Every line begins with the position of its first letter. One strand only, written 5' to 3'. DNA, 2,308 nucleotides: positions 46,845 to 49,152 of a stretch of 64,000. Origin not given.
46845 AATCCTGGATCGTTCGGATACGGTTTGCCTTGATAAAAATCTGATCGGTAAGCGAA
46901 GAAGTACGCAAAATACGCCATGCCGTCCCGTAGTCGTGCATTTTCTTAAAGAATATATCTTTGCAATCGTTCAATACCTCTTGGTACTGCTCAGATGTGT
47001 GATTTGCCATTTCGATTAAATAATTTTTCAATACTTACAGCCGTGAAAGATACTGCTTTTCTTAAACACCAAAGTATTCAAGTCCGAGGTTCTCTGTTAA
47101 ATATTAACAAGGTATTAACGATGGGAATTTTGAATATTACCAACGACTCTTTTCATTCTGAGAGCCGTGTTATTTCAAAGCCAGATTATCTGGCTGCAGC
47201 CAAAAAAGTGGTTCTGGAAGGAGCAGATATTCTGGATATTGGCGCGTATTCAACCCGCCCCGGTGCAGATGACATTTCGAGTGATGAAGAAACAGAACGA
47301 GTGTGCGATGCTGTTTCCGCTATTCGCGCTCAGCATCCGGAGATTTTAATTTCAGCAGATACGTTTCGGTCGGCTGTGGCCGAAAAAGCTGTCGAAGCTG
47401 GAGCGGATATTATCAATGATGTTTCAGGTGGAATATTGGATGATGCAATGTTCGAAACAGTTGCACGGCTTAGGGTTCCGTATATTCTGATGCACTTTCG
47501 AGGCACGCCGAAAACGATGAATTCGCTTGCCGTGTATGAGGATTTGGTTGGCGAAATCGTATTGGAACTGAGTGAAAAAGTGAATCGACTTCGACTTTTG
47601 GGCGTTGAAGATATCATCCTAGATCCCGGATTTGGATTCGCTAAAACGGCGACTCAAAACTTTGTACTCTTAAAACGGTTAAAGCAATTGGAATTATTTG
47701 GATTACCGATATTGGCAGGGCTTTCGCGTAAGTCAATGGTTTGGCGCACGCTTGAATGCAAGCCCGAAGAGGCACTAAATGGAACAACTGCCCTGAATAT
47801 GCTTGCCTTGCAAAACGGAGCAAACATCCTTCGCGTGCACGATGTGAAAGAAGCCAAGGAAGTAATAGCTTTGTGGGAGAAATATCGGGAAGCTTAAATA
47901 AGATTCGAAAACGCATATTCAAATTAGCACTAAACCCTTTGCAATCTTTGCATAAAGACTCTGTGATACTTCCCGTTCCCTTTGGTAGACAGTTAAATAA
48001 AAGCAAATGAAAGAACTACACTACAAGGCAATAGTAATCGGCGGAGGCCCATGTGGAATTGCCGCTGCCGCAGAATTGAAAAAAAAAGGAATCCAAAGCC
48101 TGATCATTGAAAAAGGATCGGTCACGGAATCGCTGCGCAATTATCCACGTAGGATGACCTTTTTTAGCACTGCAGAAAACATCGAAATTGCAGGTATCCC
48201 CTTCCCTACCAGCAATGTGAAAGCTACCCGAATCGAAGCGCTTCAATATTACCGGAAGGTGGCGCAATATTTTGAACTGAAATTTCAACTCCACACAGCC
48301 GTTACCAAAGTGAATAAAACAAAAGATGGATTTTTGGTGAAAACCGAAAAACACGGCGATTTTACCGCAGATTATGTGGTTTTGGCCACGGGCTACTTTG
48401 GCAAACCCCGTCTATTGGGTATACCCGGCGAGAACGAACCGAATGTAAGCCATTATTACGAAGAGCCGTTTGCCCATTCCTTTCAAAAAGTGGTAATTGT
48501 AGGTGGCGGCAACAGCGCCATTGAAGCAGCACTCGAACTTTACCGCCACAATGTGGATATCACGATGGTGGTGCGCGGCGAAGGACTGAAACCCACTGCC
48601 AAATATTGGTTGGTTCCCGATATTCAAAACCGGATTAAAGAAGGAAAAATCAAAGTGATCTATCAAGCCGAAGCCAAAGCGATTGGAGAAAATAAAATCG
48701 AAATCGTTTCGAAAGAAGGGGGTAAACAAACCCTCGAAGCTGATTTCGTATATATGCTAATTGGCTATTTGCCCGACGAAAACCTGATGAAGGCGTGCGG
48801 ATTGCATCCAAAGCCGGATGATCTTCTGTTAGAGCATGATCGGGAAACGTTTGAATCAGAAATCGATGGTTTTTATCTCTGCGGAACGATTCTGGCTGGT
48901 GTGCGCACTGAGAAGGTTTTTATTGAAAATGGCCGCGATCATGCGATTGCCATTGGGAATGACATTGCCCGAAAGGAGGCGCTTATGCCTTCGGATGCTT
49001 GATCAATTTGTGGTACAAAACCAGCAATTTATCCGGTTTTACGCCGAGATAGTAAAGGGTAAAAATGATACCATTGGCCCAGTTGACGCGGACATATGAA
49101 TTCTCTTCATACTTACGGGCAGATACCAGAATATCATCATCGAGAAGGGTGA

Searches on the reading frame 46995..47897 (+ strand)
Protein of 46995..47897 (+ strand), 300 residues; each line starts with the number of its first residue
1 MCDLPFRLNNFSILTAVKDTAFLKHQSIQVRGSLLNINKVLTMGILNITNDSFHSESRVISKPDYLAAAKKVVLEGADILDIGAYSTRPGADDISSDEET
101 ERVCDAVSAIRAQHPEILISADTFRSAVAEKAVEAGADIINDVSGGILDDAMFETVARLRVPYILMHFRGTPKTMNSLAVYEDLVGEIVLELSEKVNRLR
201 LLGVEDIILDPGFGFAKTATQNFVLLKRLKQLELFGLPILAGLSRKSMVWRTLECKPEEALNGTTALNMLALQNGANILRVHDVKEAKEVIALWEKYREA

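Call 97: search_protein_families(library=pfam, proteins=[window:46995-47897:+], max_evalue=0.00001)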
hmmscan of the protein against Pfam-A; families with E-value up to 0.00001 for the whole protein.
window:46995-47897:+ (300 aa): 1 family
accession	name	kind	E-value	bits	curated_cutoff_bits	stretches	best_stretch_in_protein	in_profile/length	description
PF00809.28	Pterin_bind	-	3.8e-72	243.3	25.5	1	43-282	1-244/244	Pterin binding enzyme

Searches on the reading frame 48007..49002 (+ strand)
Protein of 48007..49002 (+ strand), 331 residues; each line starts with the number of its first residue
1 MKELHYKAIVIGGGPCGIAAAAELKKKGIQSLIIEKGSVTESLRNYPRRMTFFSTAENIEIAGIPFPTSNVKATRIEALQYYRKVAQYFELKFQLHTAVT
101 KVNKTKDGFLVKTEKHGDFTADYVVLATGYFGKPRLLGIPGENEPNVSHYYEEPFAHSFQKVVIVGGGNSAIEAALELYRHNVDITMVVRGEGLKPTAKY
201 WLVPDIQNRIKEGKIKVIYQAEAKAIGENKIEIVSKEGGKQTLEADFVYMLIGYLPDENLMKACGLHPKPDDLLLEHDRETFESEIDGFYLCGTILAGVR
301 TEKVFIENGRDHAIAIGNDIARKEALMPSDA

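Call 97: search_protein_families(library=pfam, proteins=[window:48007-49002:+], max_evalue=0.00001)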
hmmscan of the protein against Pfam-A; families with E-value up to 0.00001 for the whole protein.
window:48007-49002:+ (331 aa): 11 families
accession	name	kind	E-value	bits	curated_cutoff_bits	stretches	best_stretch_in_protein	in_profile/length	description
PF13738.12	Pyr_redox_3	-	4.9e-80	269.5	30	1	9-293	1-305/305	Pyridine nucleotide-disulphide oxidoreductase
PF07992.20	Pyr_redox_2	-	8.1e-32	111.2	26.1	1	7-294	2-275/291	Pyridine nucleotide-disulphide oxidoreductase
PF00070.33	Pyr_redox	-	4.3e-13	50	22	1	161-231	1-71/82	Pyridine nucleotide-disulphide oxidoreductase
PF03486.20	HI0933_like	-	2.5e-11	43.9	50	0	7-38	2-33/244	HI0933-like protein Rossmann domain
PF01266.30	DAO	-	1e-10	42.1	27.9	0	8-38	2-33/353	FAD dependent oxidoreductase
PF01494.25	FAD_binding_3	-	2.9e-10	40.3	22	1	7-41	3-37/349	FAD binding domain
PF01134.28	GIDA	-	2.7e-08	33.7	22.1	0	8-34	2-28/391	Glucose inhibited division protein A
PF13454.12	NAD_binding_9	-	4e-08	33.8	21.8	0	92-130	117-154/155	FAD-NAD(P)-binding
PF00890.30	FAD_binding_2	-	5.9e-08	32.8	20.4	0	8-42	2-36/414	FAD binding domain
PF13434.12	Lys_Orn_oxgnase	-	1.2e-07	31.7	21.3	1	69-202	88-233/339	L-lysine 6-monooxygenase/L-ornithine 5-monooxygenase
PF13450.12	NAD_binding_8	-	4.7e-07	30.4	21.9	0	10-38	1-29/68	NAD(P)-binding Rossmann-like domain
